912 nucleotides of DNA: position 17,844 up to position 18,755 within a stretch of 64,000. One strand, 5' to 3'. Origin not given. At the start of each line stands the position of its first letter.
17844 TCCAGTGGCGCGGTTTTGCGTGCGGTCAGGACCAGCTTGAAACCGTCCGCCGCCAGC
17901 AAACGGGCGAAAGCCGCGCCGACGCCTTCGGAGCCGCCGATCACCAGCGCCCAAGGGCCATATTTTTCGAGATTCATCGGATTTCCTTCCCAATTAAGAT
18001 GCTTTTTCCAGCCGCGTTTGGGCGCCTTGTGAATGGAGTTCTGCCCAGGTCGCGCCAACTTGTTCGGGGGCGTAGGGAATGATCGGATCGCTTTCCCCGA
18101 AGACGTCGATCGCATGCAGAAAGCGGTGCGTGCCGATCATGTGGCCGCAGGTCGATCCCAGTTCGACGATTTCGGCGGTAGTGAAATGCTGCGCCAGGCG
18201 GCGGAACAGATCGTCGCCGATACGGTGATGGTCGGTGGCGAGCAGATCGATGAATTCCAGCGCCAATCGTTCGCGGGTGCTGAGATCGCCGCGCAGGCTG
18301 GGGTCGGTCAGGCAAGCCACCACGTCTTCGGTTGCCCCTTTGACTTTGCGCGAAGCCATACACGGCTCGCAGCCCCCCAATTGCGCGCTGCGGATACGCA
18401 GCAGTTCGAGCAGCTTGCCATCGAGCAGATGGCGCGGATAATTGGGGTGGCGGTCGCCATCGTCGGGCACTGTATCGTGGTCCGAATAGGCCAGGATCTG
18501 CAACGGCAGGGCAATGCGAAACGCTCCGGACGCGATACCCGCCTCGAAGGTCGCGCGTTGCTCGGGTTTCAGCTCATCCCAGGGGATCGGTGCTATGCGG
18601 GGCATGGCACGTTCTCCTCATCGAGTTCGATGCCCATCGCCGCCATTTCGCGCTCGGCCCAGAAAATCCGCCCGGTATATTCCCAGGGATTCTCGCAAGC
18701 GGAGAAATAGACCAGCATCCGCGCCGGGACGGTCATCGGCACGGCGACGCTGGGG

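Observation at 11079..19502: Predicted IclR regulon: TTCCA-N4-TGGAA at three promoter regions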

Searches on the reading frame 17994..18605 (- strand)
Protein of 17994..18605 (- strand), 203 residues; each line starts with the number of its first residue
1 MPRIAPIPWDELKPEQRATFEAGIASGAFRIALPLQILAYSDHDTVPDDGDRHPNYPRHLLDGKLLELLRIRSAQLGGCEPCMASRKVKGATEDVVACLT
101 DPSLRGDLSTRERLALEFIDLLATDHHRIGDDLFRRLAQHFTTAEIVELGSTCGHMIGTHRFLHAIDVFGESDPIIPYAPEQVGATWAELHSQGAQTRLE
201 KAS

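Call 7: search_protein_families(library=pfam, proteins=[window:17994-18605:-])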
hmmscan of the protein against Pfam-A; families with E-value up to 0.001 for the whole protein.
window:17994-18605:- (203 aa): 0 families

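Call 23: search_protein_families(library=ncbifam, proteins=[window:17994-18605:-], max_evalue=0.00001)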
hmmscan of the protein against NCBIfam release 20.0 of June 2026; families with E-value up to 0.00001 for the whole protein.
window:17994-18605:- (203 aa): 1 family
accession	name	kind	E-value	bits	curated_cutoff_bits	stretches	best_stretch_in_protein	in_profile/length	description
NF053654.1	GroundWater_YciW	equivalog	3.4e-09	36.7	310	1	60-163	59-166/179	YciW-related (seleno)protein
